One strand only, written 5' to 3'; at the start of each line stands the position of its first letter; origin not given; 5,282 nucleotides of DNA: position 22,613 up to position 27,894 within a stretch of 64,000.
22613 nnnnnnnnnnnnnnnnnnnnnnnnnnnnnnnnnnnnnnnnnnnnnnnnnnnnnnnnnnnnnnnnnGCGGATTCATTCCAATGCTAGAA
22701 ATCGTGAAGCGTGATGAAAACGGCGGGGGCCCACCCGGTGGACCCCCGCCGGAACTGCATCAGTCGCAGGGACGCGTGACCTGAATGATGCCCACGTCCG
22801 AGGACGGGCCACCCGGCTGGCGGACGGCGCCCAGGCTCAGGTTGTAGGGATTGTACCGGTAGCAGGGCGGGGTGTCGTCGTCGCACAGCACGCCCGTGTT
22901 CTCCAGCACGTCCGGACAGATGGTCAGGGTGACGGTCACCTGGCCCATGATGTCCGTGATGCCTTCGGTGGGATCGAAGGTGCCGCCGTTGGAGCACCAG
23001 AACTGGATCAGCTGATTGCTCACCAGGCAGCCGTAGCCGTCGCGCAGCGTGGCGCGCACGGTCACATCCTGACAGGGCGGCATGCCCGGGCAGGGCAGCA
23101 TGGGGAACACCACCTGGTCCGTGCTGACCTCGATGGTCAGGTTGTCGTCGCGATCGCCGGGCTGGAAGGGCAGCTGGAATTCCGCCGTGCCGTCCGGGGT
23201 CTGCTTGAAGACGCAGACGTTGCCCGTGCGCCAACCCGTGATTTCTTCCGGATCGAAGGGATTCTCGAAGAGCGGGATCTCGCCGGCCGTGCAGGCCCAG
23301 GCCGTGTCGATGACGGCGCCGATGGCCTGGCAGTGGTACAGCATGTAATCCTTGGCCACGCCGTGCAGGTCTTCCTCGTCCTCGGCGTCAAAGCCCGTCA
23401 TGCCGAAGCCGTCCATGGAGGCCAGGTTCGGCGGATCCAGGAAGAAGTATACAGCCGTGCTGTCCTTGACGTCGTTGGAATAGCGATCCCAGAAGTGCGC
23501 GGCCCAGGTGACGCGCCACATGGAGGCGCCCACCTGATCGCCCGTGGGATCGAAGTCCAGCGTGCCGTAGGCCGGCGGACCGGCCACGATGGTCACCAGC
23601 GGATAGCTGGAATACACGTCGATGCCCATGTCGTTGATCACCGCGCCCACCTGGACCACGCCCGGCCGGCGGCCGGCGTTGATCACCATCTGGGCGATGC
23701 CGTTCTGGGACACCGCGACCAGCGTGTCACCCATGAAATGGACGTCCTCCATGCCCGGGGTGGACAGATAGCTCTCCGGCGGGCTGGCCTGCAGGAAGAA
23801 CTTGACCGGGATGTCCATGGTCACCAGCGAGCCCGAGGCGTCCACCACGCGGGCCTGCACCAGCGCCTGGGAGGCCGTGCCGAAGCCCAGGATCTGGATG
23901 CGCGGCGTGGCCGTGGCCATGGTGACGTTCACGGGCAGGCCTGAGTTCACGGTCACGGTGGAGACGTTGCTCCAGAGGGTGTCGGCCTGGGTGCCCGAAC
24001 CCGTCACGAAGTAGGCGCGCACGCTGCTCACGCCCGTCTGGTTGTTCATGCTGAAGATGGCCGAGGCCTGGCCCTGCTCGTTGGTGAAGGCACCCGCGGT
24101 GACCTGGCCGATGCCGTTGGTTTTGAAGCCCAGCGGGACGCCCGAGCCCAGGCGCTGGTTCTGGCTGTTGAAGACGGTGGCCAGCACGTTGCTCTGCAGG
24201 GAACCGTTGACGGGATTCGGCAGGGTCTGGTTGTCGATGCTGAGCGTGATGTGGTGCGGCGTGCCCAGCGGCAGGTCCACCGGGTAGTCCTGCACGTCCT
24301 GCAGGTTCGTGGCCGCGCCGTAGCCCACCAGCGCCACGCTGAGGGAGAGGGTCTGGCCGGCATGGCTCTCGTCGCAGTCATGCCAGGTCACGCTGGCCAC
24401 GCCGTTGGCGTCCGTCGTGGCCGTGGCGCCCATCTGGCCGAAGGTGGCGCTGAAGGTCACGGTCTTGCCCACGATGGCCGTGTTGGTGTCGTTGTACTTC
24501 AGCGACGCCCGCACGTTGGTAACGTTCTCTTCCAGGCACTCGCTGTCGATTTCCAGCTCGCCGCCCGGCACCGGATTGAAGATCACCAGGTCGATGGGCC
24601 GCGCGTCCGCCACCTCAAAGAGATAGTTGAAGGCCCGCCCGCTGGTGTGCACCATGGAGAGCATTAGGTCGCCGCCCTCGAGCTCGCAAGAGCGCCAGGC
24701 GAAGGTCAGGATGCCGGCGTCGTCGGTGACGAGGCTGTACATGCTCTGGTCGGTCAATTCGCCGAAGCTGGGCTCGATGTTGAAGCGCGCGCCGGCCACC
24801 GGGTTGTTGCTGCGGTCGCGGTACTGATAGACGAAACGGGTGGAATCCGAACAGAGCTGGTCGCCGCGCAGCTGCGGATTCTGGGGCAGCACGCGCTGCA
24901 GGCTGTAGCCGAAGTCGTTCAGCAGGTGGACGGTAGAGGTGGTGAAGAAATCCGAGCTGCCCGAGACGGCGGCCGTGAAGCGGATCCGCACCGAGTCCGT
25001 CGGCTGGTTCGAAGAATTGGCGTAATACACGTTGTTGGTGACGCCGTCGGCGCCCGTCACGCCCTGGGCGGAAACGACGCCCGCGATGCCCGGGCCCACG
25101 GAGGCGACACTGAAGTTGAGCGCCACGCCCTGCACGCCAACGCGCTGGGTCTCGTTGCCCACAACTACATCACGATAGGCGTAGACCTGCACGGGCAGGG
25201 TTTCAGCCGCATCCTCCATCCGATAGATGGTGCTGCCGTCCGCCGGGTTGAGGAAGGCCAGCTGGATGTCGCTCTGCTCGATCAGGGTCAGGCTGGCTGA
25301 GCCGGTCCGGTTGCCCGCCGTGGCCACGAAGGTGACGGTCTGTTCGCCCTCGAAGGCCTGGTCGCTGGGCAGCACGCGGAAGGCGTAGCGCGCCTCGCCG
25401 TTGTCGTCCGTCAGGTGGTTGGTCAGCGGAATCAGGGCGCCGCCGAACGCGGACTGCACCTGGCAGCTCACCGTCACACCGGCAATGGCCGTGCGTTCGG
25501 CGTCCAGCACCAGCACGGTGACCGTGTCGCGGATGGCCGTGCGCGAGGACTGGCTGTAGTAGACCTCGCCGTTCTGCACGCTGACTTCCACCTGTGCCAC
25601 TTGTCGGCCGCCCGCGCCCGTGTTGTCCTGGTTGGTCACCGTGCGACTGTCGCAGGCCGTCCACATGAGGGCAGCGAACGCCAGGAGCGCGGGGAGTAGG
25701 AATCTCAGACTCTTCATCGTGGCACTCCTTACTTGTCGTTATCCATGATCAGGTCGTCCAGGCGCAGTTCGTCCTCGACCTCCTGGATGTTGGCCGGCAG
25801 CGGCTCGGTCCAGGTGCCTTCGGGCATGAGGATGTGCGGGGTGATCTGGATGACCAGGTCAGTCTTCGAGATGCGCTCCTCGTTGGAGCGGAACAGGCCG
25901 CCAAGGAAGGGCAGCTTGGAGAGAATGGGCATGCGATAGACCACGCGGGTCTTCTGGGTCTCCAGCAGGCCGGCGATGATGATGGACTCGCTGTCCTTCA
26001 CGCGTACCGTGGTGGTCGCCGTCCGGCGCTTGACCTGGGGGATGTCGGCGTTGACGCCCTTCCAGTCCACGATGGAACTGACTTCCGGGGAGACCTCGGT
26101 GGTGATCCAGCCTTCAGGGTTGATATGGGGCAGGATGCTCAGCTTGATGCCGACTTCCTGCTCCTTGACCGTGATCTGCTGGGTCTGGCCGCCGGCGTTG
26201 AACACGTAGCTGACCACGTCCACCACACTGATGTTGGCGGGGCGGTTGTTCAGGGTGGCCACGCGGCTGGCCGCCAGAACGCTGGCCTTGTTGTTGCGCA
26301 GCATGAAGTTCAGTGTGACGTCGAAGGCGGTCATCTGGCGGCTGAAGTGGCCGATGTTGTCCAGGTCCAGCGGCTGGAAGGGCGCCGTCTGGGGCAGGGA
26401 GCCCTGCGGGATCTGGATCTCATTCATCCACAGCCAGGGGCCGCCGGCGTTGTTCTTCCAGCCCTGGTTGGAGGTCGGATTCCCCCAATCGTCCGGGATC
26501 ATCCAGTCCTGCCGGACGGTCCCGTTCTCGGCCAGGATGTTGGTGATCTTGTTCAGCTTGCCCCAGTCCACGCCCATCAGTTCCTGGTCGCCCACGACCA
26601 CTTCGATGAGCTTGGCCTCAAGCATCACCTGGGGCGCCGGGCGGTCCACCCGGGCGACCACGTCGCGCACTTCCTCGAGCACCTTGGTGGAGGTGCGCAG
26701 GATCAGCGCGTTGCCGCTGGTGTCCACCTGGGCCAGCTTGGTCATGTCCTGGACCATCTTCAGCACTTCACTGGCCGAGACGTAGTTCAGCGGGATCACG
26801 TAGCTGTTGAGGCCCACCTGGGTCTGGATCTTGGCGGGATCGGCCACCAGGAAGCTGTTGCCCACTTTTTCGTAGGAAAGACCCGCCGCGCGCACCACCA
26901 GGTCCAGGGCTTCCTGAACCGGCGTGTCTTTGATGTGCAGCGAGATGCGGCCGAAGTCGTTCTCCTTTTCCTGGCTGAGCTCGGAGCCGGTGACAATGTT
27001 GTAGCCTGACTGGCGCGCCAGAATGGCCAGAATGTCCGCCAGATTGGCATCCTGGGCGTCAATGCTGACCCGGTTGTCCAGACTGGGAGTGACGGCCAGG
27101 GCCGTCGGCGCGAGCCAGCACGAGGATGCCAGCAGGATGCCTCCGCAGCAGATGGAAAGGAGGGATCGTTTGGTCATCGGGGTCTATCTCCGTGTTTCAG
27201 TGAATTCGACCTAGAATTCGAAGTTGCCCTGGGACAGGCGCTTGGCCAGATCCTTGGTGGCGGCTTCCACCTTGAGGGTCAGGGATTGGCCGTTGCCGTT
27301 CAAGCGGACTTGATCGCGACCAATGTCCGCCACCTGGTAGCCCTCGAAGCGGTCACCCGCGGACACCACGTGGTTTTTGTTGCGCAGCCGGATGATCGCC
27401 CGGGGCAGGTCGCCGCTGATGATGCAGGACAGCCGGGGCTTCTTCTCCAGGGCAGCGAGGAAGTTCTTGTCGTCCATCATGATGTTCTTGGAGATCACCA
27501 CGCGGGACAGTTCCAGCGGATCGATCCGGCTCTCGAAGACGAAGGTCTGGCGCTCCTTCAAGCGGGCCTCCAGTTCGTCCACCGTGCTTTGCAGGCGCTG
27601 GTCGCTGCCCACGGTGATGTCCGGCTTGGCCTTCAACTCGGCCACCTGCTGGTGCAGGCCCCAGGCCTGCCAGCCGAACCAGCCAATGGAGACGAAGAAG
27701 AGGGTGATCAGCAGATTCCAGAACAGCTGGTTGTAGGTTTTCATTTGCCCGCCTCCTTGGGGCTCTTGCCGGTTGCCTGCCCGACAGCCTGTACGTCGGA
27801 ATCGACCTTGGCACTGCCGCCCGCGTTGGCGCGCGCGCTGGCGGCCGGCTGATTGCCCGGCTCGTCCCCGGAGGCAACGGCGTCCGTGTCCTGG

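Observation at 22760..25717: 985-aa Ig-domain, Cys-rich lipoprotein inserted between pilQ and pilB in the type IV pilus operon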

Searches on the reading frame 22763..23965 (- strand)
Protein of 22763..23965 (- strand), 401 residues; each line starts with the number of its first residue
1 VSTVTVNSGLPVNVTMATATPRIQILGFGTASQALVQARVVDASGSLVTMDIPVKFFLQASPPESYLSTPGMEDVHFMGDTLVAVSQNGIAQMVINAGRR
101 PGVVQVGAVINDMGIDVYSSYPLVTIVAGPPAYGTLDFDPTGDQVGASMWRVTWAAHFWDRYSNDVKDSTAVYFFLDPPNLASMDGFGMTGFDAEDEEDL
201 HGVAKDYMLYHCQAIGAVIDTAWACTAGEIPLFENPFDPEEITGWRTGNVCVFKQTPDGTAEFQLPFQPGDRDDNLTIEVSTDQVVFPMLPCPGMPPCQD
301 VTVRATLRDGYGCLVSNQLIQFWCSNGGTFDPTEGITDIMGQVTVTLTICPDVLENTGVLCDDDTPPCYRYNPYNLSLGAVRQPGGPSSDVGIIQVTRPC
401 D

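Call 80: predict_structure(alignment_id=A5)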
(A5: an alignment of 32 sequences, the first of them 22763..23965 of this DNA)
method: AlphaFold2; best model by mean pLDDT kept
length: 401 residues; sequences in the alignment: 32
mean_pLDDT: 91.8   pTM: 0.78
mean pLDDT of the five models: 91.8, 91.7, 91.7, 90.8, 89.9
residues with pLDDT >= 90: 315; 70-90: 72; 50-70: 9; < 50: 5
segments of 3 or more residues with pLDDT < 50: 1-5
pLDDT, mean of each block of 10 residues (from residue 1): 54 92 79 93 89 95 94 93 94 94 95 84 93 95 95 97 92 95 95 94 97 94 95 84 90 88 92 93 95 89 97 96 97 97 98 93 78 97 93 96 78
secondary structure, 60 per line:
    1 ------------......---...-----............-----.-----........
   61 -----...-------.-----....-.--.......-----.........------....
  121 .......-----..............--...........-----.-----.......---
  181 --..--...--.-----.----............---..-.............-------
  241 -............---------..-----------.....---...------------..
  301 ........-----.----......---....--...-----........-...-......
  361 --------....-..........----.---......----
elements in order: E13-18 E22-24 E33-41 E53-60 E66-68 E82-85 E90-96 E102-110 E117-127 E133-146 E149-159 E171-177 E187-189 E203-211 E221-233 E242-253 E276-280 E284-286 E299-308 E319-324 E328-331 E334-336 E342-349 E355-360 E369-372 E374-383 E392-397

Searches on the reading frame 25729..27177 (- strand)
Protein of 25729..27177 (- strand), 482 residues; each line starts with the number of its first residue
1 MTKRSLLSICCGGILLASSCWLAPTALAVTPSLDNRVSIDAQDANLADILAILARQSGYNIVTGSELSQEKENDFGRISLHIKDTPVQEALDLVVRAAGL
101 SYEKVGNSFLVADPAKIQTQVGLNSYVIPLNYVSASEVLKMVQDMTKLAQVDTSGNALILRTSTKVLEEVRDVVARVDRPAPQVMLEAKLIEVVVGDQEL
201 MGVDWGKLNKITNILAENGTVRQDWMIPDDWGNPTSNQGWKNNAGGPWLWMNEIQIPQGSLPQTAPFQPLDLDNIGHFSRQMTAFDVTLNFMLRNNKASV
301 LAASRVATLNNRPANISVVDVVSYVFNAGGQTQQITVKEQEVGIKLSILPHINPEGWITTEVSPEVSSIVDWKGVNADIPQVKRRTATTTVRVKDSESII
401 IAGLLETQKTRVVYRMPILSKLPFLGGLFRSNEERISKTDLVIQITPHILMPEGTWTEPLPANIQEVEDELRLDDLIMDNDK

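Call 6: search_protein_families(library=pfam, proteins=[window:25729-27177:-], max_evalue=0.01)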
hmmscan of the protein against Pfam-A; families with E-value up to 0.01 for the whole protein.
window:25729-27177:- (482 aa): 3 families
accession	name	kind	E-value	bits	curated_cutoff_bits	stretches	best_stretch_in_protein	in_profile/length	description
PF00263.26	Secretin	-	3.7e-38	131.2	27.5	1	294-450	4-168/169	Bacterial type II and III secretion system protein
PF07660.19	STN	-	6.8e-11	42.2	28.4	1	77-111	15-49/52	Secretin and TonB N terminus short domain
PF03958.22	Secretin_N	-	9.5e-09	35.8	28.2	1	127-183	3-69/69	Bacterial type II/III secretion system short domain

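Call 7: search_protein_families(library=ncbifam, proteins=[window:25729-27177:-], max_evalue=0.01)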
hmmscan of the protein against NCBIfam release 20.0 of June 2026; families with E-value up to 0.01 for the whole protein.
window:25729-27177:- (482 aa): 9 families
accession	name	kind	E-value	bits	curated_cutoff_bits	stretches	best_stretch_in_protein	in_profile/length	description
TIGR02515.1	IV_pilus_PilQ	subfamily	2.1e-55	188.5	284.35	1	35-450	2-427/428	type IV pilus secretin PilQ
TIGR02517.1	type_II_gspD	equivalog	9.1e-49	166.4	351.35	1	151-451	305-591/600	type II secretion system secretin GspD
TIGR02519.1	pilus_MshL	equivalog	3e-36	124.9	250.2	1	157-450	9-290/290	pilus (MSHA type) biogenesis protein MshL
NF010083.0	PRK13568.1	equivalog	6.6e-30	104.2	554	2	286-450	253-417/419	DNA uptake porin HofQ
TIGR02516.1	type_III_yscC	equivalog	4.1e-28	98.2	238.45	1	143-450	195-461/463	type III secretion system outer membrane ring subunit SctC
NF007851.2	PRK10560.1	exception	3.8e-21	75.4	598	2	27-206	14-203/412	DNA uptake porin HofQ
NF042912.1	Amuc_1098_fam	equivalog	4.1e-16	58.2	750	1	380-455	726-801/805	Amuc_1098 family type IV pilus outer membrane protein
NF011873.0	PRK15346.1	equivalog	3.6e-12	45.7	524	2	272-435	316-479/499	EscC/YscC/HrcC family type III secretion system outer membrane ring protein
TIGR02520.1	pilus_B_mal_scr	equivalog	2.1e-05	23.3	287.65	1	297-447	351-511/513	PilN family type IVB pilus formation outer membrane protein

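Call 84: find_homologous_proteins(query=window:25729-27177:-, max_evalue=1e-20)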
Query window:25729-27177:- (482 aa): 692 proteins with E <= 1e-20 among 8000 candidates; the best 120 are listed.
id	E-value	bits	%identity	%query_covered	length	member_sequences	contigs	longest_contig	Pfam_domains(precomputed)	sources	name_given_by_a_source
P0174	0.0e+0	1065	100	100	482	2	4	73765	PF03958.23,PF00263.27,PF07660.20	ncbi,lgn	-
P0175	9.2e-292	986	92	100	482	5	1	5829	PF03958.23,PF00263.27,PF07660.20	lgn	-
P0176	1.6e-274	929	87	100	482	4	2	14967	PF03958.23,PF00263.27,PF07660.20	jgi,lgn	-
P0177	1.5e-273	926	86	100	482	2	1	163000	PF03958.23,PF00263.27,PF07660.20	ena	-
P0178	4.2e-268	908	84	100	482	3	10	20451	PF03958.23,PF00263.27,PF07660.20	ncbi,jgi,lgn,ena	jgi:type IV pilus assembly protein PilQ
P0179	4.4e-268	908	84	100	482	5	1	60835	PF03958.23,PF00263.27,PF07660.20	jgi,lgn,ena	jgi:type IV pilus assembly protein PilQ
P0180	6.5e-259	878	85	100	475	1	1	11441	PF03958.23,PF00263.27,PF07660.20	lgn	-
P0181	5.6e-250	848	79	100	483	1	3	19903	PF03958.23,PF00263.27,PF07660.20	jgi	jgi:type IV pilus assembly protein PilQ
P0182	3.7e-249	845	80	100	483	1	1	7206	PF03958.23,PF00263.27,PF07660.20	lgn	-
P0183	2.7e-248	843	80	100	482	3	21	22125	PF03958.23,PF00263.27,PF07660.20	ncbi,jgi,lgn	jgi:type IV pilus assembly protein PilQ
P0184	7.9e-248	841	79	100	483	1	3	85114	PF03958.23,PF00263.27,PF07660.20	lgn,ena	-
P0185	5.0e-232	789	74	96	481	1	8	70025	PF03958.23,PF00263.27,PF07660.20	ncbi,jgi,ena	-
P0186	7.8e-228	775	76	100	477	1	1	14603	PF03958.23,PF00263.27,PF07660.20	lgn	-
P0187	2.2e-221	754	71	100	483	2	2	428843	PF03958.23,PF00263.27,PF07660.20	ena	-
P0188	4.8e-209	713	66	96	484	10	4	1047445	PF03958.23,PF00263.27,PF07660.20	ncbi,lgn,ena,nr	ncbi:MAG: hypothetical protein KDC10_04625 [Calditrichaeota bacterium]|nr:hypothetical protein [Cald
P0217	7.3e-114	399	45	97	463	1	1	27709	PF03958.23,PF00263.27,PF07660.20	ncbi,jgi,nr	ncbi:MAG: hypothetical protein C4524_04575 [Candidatus Zixiibacteriota bacterium]|nr:MAG: hypothetic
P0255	4.7e-109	384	46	87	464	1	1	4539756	PF03958.23,PF00263.27,PF07660.20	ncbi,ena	-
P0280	4.8e-107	377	46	87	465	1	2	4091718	PF03958.23,PF00263.27,PF07660.20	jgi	jgi:type IV pilus assembly protein PilQ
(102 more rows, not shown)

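Call 85: find_encoding_contigs(protein=P0255, flank=9000, max_places=1)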
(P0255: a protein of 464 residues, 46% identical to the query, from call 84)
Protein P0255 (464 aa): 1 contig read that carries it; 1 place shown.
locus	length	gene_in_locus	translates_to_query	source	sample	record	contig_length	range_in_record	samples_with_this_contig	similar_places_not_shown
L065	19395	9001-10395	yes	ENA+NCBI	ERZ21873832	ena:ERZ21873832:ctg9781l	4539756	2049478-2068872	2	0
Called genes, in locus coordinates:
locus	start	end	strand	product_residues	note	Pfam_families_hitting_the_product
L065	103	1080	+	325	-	PF00437:T2SSE, PF13191:AAA_16 (faint), PF13401:AAA_22 (weak)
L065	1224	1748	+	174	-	-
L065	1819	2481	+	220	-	-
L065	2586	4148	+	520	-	PF16241:DUF4900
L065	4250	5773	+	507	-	PF16241:DUF4900 (weak)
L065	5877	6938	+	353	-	PF11104:PilM_2, PF14450:FtsA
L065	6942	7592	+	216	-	PF05137:PilN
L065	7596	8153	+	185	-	-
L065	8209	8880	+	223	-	-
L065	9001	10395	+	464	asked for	PF07660:STN (weak), PF03958:Secretin_N, PF00263:Secretin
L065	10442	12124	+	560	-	PF02563:Poly_export, PF10531:SLBB, PF22461:SLBB_2 (weak)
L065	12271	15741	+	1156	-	PF01835:MG2 (faint), PF02369:Big_1 (faint)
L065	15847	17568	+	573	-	PF05157:MshEN, PF00437:T2SSE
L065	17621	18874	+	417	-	PF00482:T2SSF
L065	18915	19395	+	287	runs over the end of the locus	PF06750:A24_N_bact, PF01478:Peptidase_A24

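Call 86: find_encoding_contigs(protein=P0280, flank=9000, max_places=1)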
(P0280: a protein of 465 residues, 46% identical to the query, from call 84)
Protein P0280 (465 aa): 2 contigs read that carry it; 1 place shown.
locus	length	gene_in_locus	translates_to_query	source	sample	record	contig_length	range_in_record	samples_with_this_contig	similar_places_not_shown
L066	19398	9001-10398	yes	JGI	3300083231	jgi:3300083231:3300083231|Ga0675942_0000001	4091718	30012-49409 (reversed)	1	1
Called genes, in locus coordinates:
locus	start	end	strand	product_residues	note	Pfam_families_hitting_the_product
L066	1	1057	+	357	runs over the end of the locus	PF00437:T2SSE, PF13191:AAA_16 (faint), PF13401:AAA_22 (weak)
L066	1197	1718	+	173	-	PF07963:N_methyl (weak)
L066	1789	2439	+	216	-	-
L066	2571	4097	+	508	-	PF16241:DUF4900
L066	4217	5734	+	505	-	PF16241:DUF4900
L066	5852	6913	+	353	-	PF11104:PilM_2, PF14450:FtsA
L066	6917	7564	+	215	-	PF05137:PilN (weak)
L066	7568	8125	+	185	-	-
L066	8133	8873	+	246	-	-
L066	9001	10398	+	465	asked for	PF07660:STN (weak), PF03958:Secretin_N, PF00263:Secretin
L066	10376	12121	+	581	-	PF02563:Poly_export (weak), PF10531:SLBB (weak), PF22461:SLBB_2 (weak), PF10531:SLBB (weak)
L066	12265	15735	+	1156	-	PF01835:MG2 (faint), PF02369:Big_1 (weak)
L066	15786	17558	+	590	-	PF05157:MshEN, PF00437:T2SSE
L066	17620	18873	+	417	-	PF00482:T2SSF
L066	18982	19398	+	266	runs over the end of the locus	PF06750:A24_N_bact, PF01478:Peptidase_A24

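Call 87: find_encoding_contigs(protein=P0217, flank=9000, max_places=1)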
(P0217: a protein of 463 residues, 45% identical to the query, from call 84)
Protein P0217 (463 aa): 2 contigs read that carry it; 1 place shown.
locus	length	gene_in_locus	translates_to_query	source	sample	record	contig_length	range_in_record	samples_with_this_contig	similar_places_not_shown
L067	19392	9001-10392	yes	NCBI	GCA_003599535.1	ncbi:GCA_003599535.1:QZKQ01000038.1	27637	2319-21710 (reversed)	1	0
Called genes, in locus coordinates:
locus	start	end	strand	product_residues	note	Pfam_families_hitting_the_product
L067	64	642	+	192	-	PF07638:Sigma70_ECF (weak), PF04542:Sigma70_r2, PF08281:Sigma70_r4_2, PF04545:Sigma70_r4 (weak)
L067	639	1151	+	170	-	PF13490:zf-HC2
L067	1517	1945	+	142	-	PF07963:N_methyl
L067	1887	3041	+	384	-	PF00437:T2SSE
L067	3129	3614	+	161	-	-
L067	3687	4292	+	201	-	-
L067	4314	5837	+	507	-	PF16241:DUF4900 (weak)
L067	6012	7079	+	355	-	PF06723:MreB_Mbl (faint), PF11104:PilM_2, PF14450:FtsA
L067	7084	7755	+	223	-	-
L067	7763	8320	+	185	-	PF04350:PilO (weak)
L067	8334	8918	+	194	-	-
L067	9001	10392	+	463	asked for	PF07660:STN, PF03958:Secretin_N, PF00263:Secretin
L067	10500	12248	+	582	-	PF02563:Poly_export, PF10531:SLBB, PF22461:SLBB_2, PF10531:SLBB (weak)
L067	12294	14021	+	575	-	PF05157:MshEN, PF00437:T2SSE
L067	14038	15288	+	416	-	PF28597:T2SSF_N, PF00482:T2SSF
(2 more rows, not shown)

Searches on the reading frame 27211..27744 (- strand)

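Call 6: search_protein_families(library=pfam, proteins=[window:27211-27744:-], max_evalue=0.01)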
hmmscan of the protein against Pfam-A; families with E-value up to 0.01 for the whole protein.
window:27211-27744:- (177 aa): 1 family
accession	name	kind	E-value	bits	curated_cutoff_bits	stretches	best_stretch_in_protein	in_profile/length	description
PF13567.11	DUF4131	-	0.0044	17.2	31.6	0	11-72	32-90/165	Domain of unknown function (DUF4131)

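Call 7: search_protein_families(library=ncbifam, proteins=[window:27211-27744:-], max_evalue=0.01)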
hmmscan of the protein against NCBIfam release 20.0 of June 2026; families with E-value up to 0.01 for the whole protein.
window:27211-27744:- (177 aa): 3 families
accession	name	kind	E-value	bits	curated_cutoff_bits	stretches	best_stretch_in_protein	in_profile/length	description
TIGR01713.1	typeII_sec_gspC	equivalog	0.00064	19.4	101.6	1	103-167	81-152/259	type II secretion system protein GspC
NF037978.1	T2SS_GspB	equivalog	0.003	17.9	100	0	14-66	17-69/179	type II secretion system assembly factor GspB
NF041515.1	GspC_delta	equivalog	0.0051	16.6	150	1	116-164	119-168/311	type II secretion system protein GspC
